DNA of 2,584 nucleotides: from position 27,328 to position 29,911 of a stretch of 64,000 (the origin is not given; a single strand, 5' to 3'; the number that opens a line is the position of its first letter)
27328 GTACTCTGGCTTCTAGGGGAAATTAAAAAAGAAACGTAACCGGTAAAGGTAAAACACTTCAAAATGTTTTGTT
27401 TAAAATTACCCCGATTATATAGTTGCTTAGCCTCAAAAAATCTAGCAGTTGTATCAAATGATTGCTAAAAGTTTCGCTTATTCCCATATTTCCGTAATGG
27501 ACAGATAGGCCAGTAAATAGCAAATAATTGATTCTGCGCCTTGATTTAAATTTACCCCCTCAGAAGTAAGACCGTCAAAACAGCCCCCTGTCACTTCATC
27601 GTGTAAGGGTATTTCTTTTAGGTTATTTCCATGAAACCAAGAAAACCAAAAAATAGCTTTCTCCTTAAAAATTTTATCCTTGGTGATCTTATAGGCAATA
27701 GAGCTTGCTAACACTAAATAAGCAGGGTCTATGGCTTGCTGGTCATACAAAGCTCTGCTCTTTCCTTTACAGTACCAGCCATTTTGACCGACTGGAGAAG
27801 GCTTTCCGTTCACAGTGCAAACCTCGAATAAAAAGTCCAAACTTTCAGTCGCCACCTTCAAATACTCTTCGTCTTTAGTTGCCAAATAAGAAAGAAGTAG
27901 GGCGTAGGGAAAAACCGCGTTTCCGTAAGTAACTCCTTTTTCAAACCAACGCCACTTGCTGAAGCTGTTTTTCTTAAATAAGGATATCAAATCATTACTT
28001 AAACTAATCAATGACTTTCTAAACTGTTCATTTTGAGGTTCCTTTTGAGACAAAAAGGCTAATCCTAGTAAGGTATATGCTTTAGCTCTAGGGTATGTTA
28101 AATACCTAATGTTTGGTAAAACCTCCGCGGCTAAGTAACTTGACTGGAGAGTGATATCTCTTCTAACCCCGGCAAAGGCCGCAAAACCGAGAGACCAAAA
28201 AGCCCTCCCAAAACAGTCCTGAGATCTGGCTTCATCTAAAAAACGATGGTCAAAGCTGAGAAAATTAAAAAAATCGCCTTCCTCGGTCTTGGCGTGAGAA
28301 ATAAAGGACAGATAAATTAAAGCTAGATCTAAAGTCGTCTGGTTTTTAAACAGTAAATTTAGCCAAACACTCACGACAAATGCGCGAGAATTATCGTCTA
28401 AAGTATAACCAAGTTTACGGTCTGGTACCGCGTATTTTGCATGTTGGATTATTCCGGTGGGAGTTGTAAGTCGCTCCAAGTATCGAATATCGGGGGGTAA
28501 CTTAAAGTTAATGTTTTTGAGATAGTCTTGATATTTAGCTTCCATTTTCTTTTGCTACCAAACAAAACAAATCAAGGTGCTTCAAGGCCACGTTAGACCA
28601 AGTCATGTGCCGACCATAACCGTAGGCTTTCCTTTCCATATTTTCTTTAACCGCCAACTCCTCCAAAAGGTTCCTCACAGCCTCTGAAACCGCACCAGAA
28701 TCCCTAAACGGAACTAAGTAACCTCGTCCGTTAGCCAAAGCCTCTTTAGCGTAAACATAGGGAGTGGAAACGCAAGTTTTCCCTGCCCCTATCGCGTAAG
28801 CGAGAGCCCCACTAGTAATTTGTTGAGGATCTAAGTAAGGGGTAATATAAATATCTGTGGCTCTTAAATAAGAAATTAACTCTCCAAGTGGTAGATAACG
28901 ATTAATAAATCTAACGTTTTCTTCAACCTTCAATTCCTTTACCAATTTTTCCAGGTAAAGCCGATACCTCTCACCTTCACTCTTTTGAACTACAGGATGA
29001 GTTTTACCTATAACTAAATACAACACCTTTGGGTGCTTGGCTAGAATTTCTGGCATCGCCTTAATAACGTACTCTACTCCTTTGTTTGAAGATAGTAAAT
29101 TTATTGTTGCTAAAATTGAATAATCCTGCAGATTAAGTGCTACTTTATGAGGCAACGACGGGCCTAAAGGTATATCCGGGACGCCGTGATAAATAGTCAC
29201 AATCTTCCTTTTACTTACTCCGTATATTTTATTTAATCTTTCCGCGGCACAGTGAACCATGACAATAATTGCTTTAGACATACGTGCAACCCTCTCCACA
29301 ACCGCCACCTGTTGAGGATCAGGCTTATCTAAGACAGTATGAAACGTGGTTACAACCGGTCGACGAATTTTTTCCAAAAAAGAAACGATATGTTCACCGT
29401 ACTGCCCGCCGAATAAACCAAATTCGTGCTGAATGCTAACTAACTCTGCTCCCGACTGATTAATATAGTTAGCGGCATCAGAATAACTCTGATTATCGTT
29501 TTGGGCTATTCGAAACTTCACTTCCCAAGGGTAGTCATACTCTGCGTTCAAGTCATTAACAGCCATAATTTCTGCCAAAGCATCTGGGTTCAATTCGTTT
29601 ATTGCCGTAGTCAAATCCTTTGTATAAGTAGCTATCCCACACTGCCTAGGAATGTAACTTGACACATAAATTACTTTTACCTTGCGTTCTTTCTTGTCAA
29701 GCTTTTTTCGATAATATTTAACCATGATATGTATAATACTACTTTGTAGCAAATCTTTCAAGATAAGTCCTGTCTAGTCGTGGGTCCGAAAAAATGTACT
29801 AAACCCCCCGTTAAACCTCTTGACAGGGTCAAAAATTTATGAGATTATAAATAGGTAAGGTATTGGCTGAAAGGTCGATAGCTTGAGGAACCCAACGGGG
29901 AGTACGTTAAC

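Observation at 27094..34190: Accessory-looking cell-envelope cluster inserted where rpoBC is expected: HTH, hypothetical + GT4, GT4, a second MreB, a PEGA/beta-propeller membrane protein, and a sortase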

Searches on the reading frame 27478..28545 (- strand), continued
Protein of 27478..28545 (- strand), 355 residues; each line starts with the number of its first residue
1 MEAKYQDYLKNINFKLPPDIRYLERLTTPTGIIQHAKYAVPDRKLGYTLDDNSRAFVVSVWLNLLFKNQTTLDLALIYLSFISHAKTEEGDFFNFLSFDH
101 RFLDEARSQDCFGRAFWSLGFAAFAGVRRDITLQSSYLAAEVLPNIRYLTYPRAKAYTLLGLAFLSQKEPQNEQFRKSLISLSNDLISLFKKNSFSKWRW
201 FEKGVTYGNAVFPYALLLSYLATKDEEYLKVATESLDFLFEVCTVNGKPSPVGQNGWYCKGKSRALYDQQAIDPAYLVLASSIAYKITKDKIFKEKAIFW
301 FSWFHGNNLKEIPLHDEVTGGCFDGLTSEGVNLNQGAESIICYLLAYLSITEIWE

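Call 83: find_encoding_contigs(protein=P0040, flank=5000, max_places=1)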
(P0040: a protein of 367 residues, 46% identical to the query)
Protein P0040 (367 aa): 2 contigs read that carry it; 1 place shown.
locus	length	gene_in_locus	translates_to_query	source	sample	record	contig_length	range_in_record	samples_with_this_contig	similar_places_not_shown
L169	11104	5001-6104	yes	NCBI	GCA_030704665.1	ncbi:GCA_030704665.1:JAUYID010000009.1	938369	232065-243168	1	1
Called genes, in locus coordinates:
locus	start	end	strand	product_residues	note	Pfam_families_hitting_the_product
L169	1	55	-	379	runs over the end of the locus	PF08308:PEGA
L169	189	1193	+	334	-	PF00022:Actin (weak), PF06723:MreB_Mbl, PF00012:HSP70, PF14450:FtsA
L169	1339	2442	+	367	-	PF13439:Glyco_transf_4, PF13579:Glyco_trans_4_4 (weak), PF20706:GT4-conflict, PF00534:Glycos_transf_1, PF13692:Glyco_trans_1_4, PF13524:Glyco_trans_1_2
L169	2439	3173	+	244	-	PF03808:Glyco_tran_WecG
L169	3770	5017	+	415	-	PF13439:Glyco_transf_4, PF00534:Glycos_transf_1, PF13692:Glyco_trans_1_4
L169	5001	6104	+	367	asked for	-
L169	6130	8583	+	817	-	PF06165:GH94_b-supersand, PF17167:Glyco_hydro_94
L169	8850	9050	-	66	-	PF12728:HTH_17, PF13411:MerR_1, PF00376:MerR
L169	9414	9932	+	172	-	-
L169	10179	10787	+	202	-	-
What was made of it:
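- L169 keeps PEGA|mreB2-GT4b-wecG-GT4a-(a/a)6-GH94|HTH together with no rplL in the ~2 kb fetched beyond the HTH (call 83).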

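Call 84: search_protein_families(library=padloc, proteins=[window:27478-28545:-], max_evalue=0.001)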
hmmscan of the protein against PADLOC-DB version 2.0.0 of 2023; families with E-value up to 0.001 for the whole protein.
window:27478-28545:- (355 aa): 0 families

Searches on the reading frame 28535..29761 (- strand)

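Call 4: search_protein_families(library=pfam, proteins=[window:28535-29761:-], max_evalue=0.01)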
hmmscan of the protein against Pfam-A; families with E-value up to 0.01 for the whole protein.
window:28535-29761:- (408 aa): 3 families
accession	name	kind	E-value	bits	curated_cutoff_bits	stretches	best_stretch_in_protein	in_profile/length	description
PF00534.26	Glycos_transf_1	-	3e-16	59.9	26.4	1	212-380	13-170/172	Glycosyl transferases group 1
PF13692.12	Glyco_trans_1_4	-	7.6e-16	59.1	27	1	221-367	9-141/142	Glycosyl transferases group 1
PF13439.12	Glyco_transf_4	-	1e-07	32.6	28.5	1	96-194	64-166/170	Glycosyltransferase Family 4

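Call 5: search_protein_families(library=ncbifam, proteins=[window:28535-29761:-], max_evalue=0.01)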
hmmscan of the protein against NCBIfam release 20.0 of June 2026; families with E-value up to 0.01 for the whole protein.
window:28535-29761:- (408 aa): 8 families
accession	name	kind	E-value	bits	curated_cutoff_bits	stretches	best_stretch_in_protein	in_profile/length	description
TIGR03449.1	mycothiol_MshA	equivalog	2.9e-10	39.6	462.5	1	145-397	147-398/406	D-inositol-3-phosphate glycosyltransferase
TIGR04157.1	glyco_rSAM_CFB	subfamily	2.7e-08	33.2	400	1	157-253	165-266/406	TIGR04157 family glycosyltransferase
NF041876.1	EPS_EpsE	equivalog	3.2e-06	26.6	400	1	173-377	174-370/389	exopolysaccharide biosynthesis GT4 family glycosyltransferase EpsE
TIGR04063.1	stp3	hypoth_equivalog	0.00055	18.9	442.05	1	181-393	176-386/397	TIGR04063 family PEP-CTERM/XrtA system glycosyltransferase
NF053787.1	GlcN_PG_synth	equivalog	0.0024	16.8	480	1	262-394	222-351/361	N-acetylglucosaminyl phosphatidylglycerol synthase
TIGR03999.1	thiol_BshA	equivalog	0.0045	16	273.7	1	134-380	114-350/375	N-acetyl-alpha-D-glucosaminyl L-malate synthase BshA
NF038229.1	Glyco4_Geo_Pelo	equivalog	0.0046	16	400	1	138-252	86-199/338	GPMC system family 4 glycosyltransferase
TIGR02095.1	glgA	subfamily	0.0078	14.9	328.45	0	205-260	284-338/477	glycogen/starch synthase, ADP-glucose type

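Call 84: search_protein_families(library=padloc, proteins=[window:28535-29725:-], max_evalue=0.001)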
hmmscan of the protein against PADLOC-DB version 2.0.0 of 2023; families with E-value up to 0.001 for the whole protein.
window:28535-29725:- (396 aa): 0 families
